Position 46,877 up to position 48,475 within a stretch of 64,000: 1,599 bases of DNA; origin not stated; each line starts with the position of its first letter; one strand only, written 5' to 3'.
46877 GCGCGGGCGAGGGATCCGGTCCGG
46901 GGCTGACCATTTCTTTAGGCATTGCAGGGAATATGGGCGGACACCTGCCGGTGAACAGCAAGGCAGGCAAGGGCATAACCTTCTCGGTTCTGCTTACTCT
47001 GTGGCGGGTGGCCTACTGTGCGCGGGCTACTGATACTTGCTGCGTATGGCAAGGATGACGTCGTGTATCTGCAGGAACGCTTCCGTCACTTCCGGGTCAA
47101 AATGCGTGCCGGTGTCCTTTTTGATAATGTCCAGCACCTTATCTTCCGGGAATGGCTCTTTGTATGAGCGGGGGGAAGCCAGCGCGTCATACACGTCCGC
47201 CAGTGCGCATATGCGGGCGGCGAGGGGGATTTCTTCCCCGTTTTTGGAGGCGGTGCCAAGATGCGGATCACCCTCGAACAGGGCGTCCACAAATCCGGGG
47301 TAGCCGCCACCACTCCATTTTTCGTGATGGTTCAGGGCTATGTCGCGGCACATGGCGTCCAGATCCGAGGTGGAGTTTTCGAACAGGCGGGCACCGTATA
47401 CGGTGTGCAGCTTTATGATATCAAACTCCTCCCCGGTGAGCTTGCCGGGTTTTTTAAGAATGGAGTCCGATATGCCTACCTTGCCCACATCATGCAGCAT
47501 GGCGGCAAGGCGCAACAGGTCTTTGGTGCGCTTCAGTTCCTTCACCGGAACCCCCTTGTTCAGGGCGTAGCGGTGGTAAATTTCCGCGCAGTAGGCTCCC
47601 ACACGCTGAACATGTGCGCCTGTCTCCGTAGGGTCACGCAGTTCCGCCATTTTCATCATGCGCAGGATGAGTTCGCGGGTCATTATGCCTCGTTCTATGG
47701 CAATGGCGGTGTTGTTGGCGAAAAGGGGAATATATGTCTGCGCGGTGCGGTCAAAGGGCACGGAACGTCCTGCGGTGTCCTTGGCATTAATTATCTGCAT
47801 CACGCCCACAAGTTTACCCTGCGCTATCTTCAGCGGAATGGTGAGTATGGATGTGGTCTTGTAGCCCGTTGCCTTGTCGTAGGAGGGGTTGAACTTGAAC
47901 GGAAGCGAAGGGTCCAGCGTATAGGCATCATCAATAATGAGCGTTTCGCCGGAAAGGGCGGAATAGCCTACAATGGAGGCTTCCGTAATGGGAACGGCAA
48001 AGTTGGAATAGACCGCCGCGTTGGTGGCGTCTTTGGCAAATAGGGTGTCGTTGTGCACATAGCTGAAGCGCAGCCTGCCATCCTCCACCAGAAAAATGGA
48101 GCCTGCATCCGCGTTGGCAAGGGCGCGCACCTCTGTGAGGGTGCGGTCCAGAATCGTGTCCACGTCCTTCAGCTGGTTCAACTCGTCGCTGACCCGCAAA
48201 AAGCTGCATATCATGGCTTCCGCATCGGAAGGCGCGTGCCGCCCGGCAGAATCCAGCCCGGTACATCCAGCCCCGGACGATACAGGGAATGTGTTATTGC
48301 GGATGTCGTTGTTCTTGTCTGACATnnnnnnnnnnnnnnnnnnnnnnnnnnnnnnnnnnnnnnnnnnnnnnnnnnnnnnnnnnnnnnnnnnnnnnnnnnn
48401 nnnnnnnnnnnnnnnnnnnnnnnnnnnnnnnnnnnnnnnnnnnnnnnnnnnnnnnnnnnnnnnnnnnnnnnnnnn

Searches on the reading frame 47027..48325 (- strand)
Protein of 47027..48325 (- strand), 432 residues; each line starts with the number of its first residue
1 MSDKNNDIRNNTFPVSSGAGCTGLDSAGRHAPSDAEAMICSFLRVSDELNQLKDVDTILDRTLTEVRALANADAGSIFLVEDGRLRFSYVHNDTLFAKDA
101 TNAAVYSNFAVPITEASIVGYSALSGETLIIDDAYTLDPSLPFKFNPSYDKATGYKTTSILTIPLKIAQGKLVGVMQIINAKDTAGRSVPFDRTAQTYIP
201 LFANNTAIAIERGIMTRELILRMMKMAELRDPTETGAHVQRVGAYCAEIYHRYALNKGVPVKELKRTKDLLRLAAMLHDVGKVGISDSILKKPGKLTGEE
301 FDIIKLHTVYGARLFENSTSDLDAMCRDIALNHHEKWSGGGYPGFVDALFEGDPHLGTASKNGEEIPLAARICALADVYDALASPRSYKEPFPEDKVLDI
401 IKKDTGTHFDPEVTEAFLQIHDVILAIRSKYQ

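Call 28: search_protein_families(library=pfam, proteins=[window:47027-48325:-])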
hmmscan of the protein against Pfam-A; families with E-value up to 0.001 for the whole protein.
window:47027-48325:- (432 aa): 4 families
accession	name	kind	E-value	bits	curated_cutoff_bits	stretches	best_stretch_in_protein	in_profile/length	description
PF13487.12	HD_5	-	1.9e-21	77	27.2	2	267-344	38-116/170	HD domain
PF01966.28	HD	-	8.1e-19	68.5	22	1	237-381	3-115/116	HD domain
PF01590.32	GAF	-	2.8e-14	54.2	22.4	1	54-210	1-133/133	GAF domain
PF13492.12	GAF_3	-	1.7e-07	32.1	27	1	54-212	1-129/129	GAF domain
